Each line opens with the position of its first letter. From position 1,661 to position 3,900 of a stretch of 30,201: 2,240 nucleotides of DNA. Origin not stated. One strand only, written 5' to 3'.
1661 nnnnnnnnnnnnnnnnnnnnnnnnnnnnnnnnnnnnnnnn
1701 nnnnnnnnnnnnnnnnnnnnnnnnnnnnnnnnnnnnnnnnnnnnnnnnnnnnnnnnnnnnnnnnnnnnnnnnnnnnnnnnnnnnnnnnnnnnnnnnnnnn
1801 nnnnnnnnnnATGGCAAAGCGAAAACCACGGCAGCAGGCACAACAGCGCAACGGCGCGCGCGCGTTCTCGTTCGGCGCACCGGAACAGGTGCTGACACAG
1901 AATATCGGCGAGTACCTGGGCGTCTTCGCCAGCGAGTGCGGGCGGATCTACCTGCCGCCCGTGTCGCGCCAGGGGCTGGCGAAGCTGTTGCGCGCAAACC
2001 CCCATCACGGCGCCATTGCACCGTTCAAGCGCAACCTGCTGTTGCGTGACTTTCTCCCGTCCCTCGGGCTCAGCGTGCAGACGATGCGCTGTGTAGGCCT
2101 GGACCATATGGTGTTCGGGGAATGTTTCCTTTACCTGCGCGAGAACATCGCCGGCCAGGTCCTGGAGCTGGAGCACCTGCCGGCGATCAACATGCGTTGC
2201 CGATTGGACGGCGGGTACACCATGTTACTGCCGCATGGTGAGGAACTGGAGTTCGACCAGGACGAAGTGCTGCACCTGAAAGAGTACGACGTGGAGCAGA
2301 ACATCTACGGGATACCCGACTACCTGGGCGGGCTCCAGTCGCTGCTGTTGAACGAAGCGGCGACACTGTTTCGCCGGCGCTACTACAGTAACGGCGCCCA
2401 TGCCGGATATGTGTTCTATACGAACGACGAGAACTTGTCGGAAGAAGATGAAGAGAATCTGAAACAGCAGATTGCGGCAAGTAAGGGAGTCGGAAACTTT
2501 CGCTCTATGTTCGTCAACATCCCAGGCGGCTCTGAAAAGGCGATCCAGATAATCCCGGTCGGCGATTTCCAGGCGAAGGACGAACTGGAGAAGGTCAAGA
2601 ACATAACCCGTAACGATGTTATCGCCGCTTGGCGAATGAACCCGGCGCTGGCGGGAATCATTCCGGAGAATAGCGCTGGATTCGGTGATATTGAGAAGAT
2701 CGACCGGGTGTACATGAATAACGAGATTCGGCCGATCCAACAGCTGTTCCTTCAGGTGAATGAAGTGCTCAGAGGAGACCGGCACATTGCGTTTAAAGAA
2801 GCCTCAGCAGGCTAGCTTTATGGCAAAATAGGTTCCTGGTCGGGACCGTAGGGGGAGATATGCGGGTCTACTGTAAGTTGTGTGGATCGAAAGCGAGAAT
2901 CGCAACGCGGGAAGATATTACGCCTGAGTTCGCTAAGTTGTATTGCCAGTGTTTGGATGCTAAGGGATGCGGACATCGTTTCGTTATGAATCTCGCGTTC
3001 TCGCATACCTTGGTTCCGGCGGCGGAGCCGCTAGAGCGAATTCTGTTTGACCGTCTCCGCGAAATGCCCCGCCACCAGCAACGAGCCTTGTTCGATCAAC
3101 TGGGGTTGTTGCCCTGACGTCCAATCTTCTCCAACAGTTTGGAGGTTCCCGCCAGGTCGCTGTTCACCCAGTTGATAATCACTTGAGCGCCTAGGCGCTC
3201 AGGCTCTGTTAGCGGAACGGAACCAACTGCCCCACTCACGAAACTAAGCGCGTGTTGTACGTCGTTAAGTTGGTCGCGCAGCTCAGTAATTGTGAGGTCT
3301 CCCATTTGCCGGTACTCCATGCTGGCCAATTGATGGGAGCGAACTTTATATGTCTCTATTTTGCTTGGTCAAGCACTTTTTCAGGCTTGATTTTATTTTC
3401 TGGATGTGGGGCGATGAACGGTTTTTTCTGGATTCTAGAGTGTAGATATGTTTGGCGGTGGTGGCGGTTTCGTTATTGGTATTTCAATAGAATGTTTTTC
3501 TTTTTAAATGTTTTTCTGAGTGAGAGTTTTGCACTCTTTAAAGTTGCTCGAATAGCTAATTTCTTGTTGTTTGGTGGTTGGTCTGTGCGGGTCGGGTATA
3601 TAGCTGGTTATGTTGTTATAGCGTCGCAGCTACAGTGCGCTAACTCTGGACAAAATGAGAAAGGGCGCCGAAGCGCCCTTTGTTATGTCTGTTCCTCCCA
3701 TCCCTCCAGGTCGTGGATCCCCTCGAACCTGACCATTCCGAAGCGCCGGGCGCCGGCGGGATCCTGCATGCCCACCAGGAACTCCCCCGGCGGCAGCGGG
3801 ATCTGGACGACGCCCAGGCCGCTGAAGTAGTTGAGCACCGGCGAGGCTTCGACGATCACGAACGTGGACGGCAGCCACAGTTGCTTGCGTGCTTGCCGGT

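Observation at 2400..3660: Compositional discontinuity: lower-GC segment covering the portal 3' third, ogr, a small antisense ORF and a ~330-bp AT-rich non-coding island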

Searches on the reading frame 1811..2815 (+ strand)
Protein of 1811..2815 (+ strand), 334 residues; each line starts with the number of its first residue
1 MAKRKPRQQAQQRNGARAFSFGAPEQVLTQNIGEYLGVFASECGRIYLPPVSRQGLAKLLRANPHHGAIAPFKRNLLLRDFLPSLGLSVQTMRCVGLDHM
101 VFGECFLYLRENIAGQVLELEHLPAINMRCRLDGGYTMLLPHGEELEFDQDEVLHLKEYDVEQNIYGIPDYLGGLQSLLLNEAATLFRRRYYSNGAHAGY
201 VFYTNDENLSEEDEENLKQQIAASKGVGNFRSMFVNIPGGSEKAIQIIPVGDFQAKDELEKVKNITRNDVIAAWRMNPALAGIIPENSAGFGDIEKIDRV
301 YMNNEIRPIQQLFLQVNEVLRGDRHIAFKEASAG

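Call 8: search_protein_families(library=pfam, proteins=[window:1811-2815:+], max_evalue=0.01)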
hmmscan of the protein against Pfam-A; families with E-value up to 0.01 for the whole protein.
window:1811-2815:+ (334 aa): 1 family
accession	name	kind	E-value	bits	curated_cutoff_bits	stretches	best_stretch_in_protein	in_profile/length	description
PF04860.17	Phage_portal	-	2.2e-17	63.7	39.1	1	92-313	55-268/321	Phage portal protein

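Call 9: search_protein_families(library=phrogs, proteins=[window:1811-2815:+], max_evalue=0.01)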
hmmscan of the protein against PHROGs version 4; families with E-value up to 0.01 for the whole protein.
window:1811-2815:+ (334 aa): 8 families
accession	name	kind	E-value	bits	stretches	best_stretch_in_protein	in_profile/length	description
phrog_68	-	head and packaging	1.2e-124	416.4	1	5-332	10-338/344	portal protein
phrog_8392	-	head and packaging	3.9e-29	102.4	1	5-177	15-187/188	portal protein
phrog_1853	-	unknown function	5.3e-26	92.5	1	206-320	3-128/159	-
phrog_12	-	head and packaging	4.2e-24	86.5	1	101-312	153-356/646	portal protein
phrog_2662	-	head and packaging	5.8e-13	49.3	1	103-309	133-342/717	portal protein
phrog_12726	-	unknown function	4.3e-10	40.7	1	262-332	4-73/79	-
phrog_33693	-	head and packaging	2.3e-08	33.9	1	155-316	170-336/560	portal protein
phrog_11226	-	head and packaging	7.3e-05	23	1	160-301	193-341/388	portal protein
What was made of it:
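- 1811..2815 (+): Portal gene (gpQ-like). Its last ~135 codons (about 2396-2815) have low GC3. Pfam Phage_portal and PHROG 68 with E 1e-124 (calls 8, 9).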

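Call 34: find_related_loci(query=window:1811-2815:+, collection=viral_contigs, flank=6000)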
Query window:1811-2815:+ (334 aa) in viral_contigs; peptide patterns used: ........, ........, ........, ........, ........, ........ (x = any residue, [..] = any of these).
458 stretches matched a pattern; 381 encode a relative of the query (tblastn E <= 1e-3); the best 80 are kept; 80 distinct loci.
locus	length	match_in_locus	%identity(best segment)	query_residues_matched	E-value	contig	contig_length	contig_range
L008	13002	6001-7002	99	1-334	0e+0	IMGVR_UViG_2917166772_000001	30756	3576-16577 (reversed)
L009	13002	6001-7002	99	1-334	0e+0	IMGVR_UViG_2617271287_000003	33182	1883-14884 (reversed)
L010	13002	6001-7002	99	1-334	0e+0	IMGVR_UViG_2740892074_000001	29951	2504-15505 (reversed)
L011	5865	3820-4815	79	1-331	3e-180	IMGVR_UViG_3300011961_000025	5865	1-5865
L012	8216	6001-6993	78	1-330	4e-176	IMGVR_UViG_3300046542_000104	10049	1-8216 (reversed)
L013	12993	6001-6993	78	1-330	5e-175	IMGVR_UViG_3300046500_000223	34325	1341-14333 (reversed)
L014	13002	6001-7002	75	1-333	2e-174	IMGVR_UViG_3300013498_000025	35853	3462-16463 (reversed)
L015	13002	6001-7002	75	1-333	5e-174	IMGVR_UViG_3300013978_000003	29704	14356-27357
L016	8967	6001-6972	79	3-331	1e-173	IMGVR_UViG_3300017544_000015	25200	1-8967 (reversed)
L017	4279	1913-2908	78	1-331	1e-179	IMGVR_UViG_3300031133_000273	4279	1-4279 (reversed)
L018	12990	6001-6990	76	1-330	2e-173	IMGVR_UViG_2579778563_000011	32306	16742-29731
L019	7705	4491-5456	79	3-329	1e-173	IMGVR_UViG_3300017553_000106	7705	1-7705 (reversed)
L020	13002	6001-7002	77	1-333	7e-173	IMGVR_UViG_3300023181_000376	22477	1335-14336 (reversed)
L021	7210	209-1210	75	1-333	6e-173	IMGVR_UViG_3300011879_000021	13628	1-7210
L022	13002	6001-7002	77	5-334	9e-173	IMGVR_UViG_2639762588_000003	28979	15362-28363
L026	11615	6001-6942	79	17-330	1e-171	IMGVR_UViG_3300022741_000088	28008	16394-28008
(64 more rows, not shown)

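Call 35: find_related_loci(query=window:1811-2815:+, collection=genome_contigs, flank=6000)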
Query window:1811-2815:+ (334 aa) in genome_contigs; peptide patterns used: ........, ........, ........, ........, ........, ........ (x = any residue, [..] = any of these).
286 stretches matched a pattern; 95 encode a relative of the query (tblastn E <= 1e-3); the best 80 are kept; 80 distinct loci.
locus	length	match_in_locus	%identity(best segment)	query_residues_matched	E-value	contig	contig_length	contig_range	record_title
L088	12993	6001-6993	77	1-330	4e-175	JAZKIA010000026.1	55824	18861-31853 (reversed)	MAG: Pseudomonadota bacterium isolate DC_SW_03_SPN180220-bin007_1 DCSW032SPN_B007_1_000000000026, whole genome shotgun s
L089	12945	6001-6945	80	16-330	3e-174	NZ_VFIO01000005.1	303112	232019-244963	Pseudomonas saxonica strain DSM 108989 5_303112_30.4026, whole genome shotgun sequence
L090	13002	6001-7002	77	5-334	1e-172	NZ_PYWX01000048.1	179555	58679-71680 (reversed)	Pseudomonas palleroniana strain LMG 23076 567, whole genome shotgun sequence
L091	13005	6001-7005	76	1-334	1e-171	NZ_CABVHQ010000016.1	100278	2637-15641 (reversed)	Pseudomonas fluorescens isolate PS691, whole genome shotgun sequence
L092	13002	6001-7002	75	4-332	1e-171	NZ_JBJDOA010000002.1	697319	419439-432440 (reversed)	Pseudomonas sp. NPDC087358 NPDC087358_125_B11.ctg-0002, whole genome shotgun sequence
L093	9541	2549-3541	75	3-333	2e-170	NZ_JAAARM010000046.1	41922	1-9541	Pseudomonas sp. Fl4BN1 NODE_46_length_41922_cov_27.9798, whole genome shotgun sequence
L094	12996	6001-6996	75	1-330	9e-170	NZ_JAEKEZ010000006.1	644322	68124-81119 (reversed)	Pseudomonas sp. TH31 contig_14, whole genome shotgun sequence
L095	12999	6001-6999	75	1-331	9e-169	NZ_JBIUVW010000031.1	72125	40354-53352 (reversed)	Pseudomonas sp. NPDC087697 NPDC087697_133_F8.ctg-0031, whole genome shotgun sequence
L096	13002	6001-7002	75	1-333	3e-168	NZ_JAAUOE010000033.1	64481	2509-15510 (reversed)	Pseudomonas frederiksbergensis strain DM22 SEQ33, whole genome shotgun sequence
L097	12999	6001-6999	74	1-330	1e-167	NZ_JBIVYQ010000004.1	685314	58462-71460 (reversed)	Pseudomonas sp. NPDC090233 NPDC090233_182_B7.ctg-0004, whole genome shotgun sequence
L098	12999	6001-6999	74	3-334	4e-166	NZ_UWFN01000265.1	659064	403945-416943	Pseudomonas viridiflava isolate p8.G8, whole genome shotgun sequence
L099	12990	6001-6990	75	1-329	4e-166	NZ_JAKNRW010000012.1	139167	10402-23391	Pseudomonas violetae strain TNT19 NODE_12_length_139167_cov_53.360637, whole genome shotgun sequence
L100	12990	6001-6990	75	1-329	6e-166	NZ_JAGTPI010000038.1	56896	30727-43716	Pseudomonas quasicaspiana strain CDFA553 553A_38_length_56896_cov_18.862369, whole genome shotgun sequence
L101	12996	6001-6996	73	4-333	5e-165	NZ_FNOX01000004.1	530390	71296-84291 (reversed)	Pseudomonas salomonii strain ICMP 14252, whole genome shotgun sequence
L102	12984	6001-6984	73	4-329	1e-164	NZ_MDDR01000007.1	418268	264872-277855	Pseudomonas costantinii strain LMG 22119 543, whole genome shotgun sequence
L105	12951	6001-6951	77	17-333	2e-164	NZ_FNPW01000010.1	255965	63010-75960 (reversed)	Pseudomonas sp. NFIX28, whole genome shotgun sequence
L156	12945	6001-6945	71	17-331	5e-157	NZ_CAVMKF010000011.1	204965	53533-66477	Pseudomonas paraveronii strain V3/K/3/5 NODE_11_length_204965_cov_49.6149, whole genome shotgun sequence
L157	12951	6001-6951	71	6-323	1e-155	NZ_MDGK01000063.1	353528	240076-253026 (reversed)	Pseudomonas extremorientalis strain LMG 19695 contig674, whole genome shotgun sequence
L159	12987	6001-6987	69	1-330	3e-155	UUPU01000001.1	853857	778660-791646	Pseudomonas sp. 286 isolate p4.G3 genome assembly, contig: 1, whole genome shotgun sequence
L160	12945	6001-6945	71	17-331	1e-155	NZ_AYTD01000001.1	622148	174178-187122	Pseudomonas canadensis strain Feb-92 scaffold4.1, whole genome shotgun sequence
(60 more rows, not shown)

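Call 75: search_protein_families(library=pfam, proteins=[L156:7751-8392:+, L156:8482-10029:+, L156:10163-11542:-, L157:9683-11803:+, L160:9832-11658:-, L160:11701-12612:-, L160:7539-8696:-, L105:8112-9185:+, L159:9308-10057:+, L026:6986-7684:-], max_evalue=0.001)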
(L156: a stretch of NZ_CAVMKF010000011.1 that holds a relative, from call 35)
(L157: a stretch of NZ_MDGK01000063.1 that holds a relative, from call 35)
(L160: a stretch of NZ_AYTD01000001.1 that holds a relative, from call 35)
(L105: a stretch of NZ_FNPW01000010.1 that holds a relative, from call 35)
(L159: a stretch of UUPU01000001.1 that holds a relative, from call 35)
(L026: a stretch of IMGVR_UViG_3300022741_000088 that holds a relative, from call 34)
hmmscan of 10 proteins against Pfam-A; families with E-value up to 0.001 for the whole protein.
L156:7751-8392:+ (213 aa): 2 families
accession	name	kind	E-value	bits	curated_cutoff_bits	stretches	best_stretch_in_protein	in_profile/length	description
PF13455.12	MUG113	-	7.9e-15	55.6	22.3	1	134-193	2-60/73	Meiotically up-regulated gene 113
PF10544.15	T5orf172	-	4e-12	47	20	1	115-193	1-87/101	T5orf172 domain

L156:8482-10029:+ (515 aa): 1 family
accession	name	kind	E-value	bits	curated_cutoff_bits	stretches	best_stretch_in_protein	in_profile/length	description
PF01939.22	NucS_C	-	4e-08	33.7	24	1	12-91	2-74/124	Endonuclease NucS C-terminal domain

L156:10163-11542:- (459 aa): 2 families
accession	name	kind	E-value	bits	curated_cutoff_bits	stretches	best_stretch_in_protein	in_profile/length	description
PF18862.6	ApeA_NTD1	-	5.1e-40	138.1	25.5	1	10-272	3-271/271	ApeA N-terminal domain 1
PF18739.6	HEPN_Apea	-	2.2e-26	93.4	24.4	1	302-433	1-135/136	Apea-like HEPN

L157:9683-11803:+ (706 aa): 3 families
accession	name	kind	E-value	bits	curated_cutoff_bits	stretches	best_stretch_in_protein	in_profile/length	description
PF24389.1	ORC-CDC6-like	-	1.9e-08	33.9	27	1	35-85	18-66/571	ORC-CDC6-like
PF13191.12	AAA_16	-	0.00016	22.7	32.6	0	46-283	15-153/167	AAA ATPase domain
PF25199.1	nSTAND_NTPase5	-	0.00021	21.5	34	1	48-99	36-87/145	Novel STAND NTPase 5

L160:9832-11658:- (608 aa): 0 families

L160:11701-12612:- (303 aa): 0 families

L160:7539-8696:- (385 aa): 1 family
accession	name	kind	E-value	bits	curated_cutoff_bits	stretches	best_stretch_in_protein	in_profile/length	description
PF01024.24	Colicin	-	3.4e-52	177.4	23.4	1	205-380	9-184/185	Colicin pore forming domain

L105:8112-9185:+ (357 aa): 0 families

L159:9308-10057:+ (249 aa): 0 families

L026:6986-7684:- (232 aa): 1 family
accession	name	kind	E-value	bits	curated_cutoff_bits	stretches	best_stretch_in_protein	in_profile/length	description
PF10387.14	DUF2442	-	3.2e-09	37.3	23.9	1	8-82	1-69/72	Protein of unknown function (DUF2442)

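Call 76: search_protein_families(library=padloc, proteins=[L156:7751-8392:+, L156:8482-10029:+, L156:10163-11542:-, L157:9683-11803:+, L160:9832-11658:-, L160:11701-12612:-, L160:7539-8696:-, L105:8112-9185:+, L159:9308-10057:+, L026:6986-7684:-], max_evalue=0.001)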
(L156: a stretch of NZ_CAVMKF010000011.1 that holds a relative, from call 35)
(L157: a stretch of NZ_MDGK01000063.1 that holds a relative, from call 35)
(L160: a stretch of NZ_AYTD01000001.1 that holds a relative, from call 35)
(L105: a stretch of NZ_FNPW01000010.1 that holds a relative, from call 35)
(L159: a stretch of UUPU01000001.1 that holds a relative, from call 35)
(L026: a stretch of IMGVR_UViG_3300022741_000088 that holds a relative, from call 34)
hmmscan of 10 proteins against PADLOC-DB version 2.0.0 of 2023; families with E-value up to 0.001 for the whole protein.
L156:7751-8392:+ (213 aa): 5 families
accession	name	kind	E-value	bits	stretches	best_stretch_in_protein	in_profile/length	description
PDLC05041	PDC-S57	-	1.9e-22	77.9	1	114-209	5-96/212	-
PDLC05042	PDC-S57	-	2.1e-09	35.4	1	114-213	7-106/245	-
PDLC05043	PDC-S57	-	2.1e-09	35.3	1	115-192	5-88/221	-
PDLC03976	PD-Lambda-1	-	2.8e-07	27.8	1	127-192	367-436/491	-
PDLC03977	PD-Lambda-1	-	4.2e-07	27.2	1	126-192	365-435/496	-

L156:8482-10029:+ (515 aa): 1 family
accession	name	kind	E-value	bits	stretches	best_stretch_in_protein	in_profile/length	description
PDLC04909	PDC-S11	-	0.00093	16.9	0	14-73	29-85/347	-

L156:10163-11542:- (459 aa): 6 families
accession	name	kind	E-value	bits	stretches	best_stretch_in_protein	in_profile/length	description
PDLC05048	PDC-S58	-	1.4e-73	246.4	1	9-434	6-435/461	-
PDLC05046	PDC-S58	-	8.5e-51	171.1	1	10-433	8-426/452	-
PDLC01679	Cas13-ApeA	-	1.7e-44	149.9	1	252-435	3-185/187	Cas13-ApeA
PDLC01680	Cas13-ApeA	-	7.6e-27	92.3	1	257-429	2-174/175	Cas13-ApeA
PDLC05047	PDC-S58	-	5.3e-18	63.2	1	90-432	95-443/465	-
PDLC05045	PDC-S58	-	2.6e-13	47.8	1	102-397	133-438/480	-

L157:9683-11803:+ (706 aa): 1 family
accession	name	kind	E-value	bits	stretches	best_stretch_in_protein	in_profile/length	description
PDLC04140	mad8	-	0.00074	17.1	0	47-165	21-109/314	mads_8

L160:9832-11658:- (608 aa): 0 families

L160:11701-12612:- (303 aa): 0 families

L160:7539-8696:- (385 aa): 0 families

L105:8112-9185:+ (357 aa): 0 families

L159:9308-10057:+ (249 aa): 0 families

L026:6986-7684:- (232 aa): 0 families

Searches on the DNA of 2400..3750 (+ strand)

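Call 11: search_dna_similar(query=window:2400-3700:+, collection=phages, mode=distant, max_rows=25)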
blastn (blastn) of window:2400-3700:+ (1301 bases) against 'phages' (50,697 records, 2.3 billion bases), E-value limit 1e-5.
Records with a match: 7; places in all: 7; records where one place covers at least 80% of the query: 0.
Best place of each record, by identity: 80-90% 2; 60-80% 5.
By first word of the organism name: Pseudomonas 3; Salinivibrio 2; Vibrio 2.
By host as written in the record: Salinivibrio sp. 2; Vibrio vulnificus 2; Pseudomonas aeruginosa 147 1; Pseudomonas sp. 1; Pseudomonas fluorescens UFV 041 1.
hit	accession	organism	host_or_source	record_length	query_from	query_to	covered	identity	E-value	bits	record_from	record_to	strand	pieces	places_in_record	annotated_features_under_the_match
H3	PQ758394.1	Pseudomonas phage phita81A/2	Pseudomonas aeruginosa 147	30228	1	1301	58%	84.6%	0e+0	836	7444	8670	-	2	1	putative portal protein | hypothetical protein (x3)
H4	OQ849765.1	Pseudomonas phage PaBSM-2607-JFK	Pseudomonas sp.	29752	1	681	52%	87.0%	0e+0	820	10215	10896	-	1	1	portal vertex protein | hypothetical protein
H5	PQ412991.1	Pseudomonas phage UFJF_PfPro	Pseudomonas fluorescens UFV 041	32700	15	361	27%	77.2%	2e-69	270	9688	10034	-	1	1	portal protein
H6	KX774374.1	Salinivibrio phage SMHB1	Salinivibrio sp.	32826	32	209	14%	68.7%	1e-7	64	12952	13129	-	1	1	PP_00026: portal vortex protein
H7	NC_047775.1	Salinivibrio phage SMHB1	Salinivibrio sp.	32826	32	209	14%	68.7%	1e-7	64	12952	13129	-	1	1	PP_00026: portal protein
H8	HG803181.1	Vibrio phage PV94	Vibrio vulnificus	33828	15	124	8%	73.9%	4e-7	64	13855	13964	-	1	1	record has no annotation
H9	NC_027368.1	Vibrio phage PV94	Vibrio vulnificus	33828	15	124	8%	73.9%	4e-7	64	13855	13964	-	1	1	portal protein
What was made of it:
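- Closest known: Vibrio phage K139, orf10-orf16 region. Different: There is no DNA similarity in the intergenic part (call 11).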

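Call 79: search_rna_families(source=window, start=3050, end=3750, threshold=evalue, max_evalue=1)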
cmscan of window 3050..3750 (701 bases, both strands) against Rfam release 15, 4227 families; matches with E-value up to 1: 1.
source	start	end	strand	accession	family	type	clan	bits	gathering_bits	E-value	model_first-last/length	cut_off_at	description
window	3641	3694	+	RF03975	mir-5881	Gene; miRNA;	-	18.2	87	0.31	1-67/67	no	mir-5881 microRNA precursor family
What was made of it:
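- On Known non-coding RNA family (Rfam): In 3050-3750 the only hit with E of 1 or lower is a microRNA model at 18 bits against a gathering score of 87 (call 79).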

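Call 86: search_dna_similar(query=window:3330-3660:+, collection=plasmids, mode=distant, max_evalue=0.01)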
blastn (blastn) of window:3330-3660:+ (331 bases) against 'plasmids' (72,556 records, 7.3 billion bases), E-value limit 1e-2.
No match.
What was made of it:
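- There is no match in the plasmid or phage collections (calls 11, 86).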
